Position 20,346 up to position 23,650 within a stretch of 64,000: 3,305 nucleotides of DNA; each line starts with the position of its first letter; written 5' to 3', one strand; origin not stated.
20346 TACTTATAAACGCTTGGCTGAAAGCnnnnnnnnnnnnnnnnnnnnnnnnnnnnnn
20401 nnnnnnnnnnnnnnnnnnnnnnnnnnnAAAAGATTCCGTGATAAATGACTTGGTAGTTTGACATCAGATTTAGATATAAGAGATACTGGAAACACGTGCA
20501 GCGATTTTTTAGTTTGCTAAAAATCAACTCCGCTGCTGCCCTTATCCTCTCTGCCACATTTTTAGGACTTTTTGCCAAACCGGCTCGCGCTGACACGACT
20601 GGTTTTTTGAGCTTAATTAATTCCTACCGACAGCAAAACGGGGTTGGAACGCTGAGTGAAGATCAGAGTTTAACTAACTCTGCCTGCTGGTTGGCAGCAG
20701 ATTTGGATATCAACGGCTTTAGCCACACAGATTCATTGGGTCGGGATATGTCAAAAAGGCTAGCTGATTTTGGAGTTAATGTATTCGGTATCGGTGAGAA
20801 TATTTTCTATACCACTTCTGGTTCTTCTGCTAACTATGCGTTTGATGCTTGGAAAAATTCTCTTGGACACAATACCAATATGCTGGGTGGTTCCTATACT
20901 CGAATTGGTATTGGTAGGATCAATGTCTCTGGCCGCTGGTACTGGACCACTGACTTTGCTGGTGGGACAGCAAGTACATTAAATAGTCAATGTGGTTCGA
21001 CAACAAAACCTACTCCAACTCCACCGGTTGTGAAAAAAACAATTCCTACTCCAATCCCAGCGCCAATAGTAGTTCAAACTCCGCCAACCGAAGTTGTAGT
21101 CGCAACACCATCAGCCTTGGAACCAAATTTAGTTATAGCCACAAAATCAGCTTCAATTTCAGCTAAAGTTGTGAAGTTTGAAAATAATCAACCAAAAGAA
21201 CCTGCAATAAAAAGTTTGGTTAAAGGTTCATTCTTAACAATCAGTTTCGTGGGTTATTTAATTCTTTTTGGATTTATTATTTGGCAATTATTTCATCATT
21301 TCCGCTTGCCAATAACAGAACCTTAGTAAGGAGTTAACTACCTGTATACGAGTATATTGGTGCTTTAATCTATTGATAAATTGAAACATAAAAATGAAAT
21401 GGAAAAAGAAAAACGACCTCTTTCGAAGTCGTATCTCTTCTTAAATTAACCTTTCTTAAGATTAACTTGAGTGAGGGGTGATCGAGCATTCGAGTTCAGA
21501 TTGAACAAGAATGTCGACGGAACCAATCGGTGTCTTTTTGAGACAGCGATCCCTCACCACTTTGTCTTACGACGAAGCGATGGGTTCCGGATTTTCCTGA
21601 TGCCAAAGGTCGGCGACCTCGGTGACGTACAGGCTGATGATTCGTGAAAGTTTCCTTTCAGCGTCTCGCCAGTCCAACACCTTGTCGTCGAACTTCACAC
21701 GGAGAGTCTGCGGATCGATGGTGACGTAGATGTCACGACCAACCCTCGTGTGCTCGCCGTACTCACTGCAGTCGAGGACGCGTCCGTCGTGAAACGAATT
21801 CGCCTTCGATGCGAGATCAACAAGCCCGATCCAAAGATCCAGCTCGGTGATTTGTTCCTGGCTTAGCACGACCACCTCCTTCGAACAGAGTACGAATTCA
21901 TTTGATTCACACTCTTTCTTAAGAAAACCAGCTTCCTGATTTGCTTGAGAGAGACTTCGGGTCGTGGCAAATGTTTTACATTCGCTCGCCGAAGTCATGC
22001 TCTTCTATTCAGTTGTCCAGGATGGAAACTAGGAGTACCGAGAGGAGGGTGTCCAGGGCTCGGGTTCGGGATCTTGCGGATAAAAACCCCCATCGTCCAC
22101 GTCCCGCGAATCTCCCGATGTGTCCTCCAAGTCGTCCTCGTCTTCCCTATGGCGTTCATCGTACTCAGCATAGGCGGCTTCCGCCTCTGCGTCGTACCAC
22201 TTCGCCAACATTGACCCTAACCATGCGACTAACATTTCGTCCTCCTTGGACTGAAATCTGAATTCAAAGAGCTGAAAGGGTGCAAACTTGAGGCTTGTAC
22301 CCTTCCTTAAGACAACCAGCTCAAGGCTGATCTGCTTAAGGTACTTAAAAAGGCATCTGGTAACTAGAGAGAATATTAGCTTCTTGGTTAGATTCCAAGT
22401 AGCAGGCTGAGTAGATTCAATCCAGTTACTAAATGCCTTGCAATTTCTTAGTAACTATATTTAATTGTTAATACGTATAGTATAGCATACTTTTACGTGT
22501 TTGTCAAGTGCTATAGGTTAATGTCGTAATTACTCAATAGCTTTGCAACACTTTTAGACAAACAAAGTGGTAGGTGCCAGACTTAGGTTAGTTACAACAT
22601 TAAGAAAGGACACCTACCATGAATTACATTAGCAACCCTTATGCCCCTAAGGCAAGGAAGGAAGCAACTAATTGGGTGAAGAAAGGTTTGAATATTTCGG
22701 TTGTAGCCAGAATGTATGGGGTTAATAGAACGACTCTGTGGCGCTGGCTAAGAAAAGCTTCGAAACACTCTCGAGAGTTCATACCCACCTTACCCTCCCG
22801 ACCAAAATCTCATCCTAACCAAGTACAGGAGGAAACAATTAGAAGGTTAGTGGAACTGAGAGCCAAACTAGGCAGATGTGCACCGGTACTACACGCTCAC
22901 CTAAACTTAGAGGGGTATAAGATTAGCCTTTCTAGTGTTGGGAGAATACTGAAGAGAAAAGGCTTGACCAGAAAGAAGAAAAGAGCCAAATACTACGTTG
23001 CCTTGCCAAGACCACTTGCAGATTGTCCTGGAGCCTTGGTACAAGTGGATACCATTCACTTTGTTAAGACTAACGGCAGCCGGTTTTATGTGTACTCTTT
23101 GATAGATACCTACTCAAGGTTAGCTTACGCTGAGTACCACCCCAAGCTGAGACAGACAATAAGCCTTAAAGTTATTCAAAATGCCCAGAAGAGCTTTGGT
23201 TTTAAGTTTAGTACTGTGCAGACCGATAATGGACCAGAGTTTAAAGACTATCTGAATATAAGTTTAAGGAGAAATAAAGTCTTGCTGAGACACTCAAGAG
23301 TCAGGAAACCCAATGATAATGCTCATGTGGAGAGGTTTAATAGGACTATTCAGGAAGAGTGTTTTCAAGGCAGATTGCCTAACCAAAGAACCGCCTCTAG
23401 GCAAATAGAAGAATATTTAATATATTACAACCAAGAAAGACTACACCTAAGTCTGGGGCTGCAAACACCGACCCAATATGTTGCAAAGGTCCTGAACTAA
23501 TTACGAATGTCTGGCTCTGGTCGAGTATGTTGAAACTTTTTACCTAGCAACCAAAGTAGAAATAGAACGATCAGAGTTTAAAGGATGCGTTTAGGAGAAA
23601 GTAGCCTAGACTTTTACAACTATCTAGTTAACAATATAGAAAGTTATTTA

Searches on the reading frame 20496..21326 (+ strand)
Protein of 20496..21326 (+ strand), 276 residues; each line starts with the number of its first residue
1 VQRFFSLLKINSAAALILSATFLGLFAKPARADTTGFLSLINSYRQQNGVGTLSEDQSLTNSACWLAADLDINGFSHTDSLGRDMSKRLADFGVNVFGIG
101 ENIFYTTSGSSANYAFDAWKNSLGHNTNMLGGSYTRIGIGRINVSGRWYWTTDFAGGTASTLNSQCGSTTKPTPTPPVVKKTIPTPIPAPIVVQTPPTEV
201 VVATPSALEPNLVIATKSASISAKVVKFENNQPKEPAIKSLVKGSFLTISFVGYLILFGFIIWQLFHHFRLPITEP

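Call 22: search_protein_families(library=pfam, proteins=[window:20496-21326:+], max_evalue=0.001)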
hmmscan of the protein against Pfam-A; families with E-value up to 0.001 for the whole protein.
window:20496-21326:+ (276 aa): 1 family
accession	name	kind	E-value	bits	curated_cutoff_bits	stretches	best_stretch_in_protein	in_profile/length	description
PF00188.32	CAP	-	7.1e-15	56.3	21.1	1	38-154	1-117/117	Cysteine-rich secretory protein family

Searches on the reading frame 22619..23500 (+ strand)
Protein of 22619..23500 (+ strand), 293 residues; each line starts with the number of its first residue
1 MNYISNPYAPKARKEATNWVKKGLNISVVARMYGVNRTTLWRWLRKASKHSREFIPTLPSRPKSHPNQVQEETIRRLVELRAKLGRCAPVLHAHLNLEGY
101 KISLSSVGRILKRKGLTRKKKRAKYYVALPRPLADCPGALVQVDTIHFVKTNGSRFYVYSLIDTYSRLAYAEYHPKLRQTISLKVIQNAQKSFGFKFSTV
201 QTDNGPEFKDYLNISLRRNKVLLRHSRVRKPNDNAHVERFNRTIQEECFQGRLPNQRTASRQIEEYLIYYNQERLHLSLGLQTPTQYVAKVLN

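Call 23: search_protein_families(library=pfam, proteins=[window:22619-23500:+], max_evalue=0.001)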
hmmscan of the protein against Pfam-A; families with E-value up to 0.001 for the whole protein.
window:22619-23500:+ (293 aa): 8 families
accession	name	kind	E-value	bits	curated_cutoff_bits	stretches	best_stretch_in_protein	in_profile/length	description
PF13683.12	rve_3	-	7.1e-15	54.9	26.5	1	221-284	3-67/67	Integrase core domain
PF00665.32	rve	-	2.1e-12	47.6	32.6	1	135-231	2-102/102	Integrase core domain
PF13333.12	rve_2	-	7.2e-06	26.5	22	1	240-292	3-56/56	Integrase core domain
PF13384.12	HTH_23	-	1.2e-05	25.4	24.6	1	20-46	14-40/50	Homeodomain-like domain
PF13542.12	HTH_Tnp_ISL3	-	7.1e-05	22.6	27.4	0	20-46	24-49/51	Helix-turn-helix domain of transposase family ISL3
PF13518.12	HTH_28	-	0.00016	22.1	25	1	13-54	2-43/52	Helix-turn-helix domain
PF13565.12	HTH_32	-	0.00041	21.3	33.7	1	39-111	1-73/73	Homeodomain-like domain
PF01710.22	HTH_Tnp_IS630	-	0.00056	20.4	21.3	0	10-48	5-43/119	Transposase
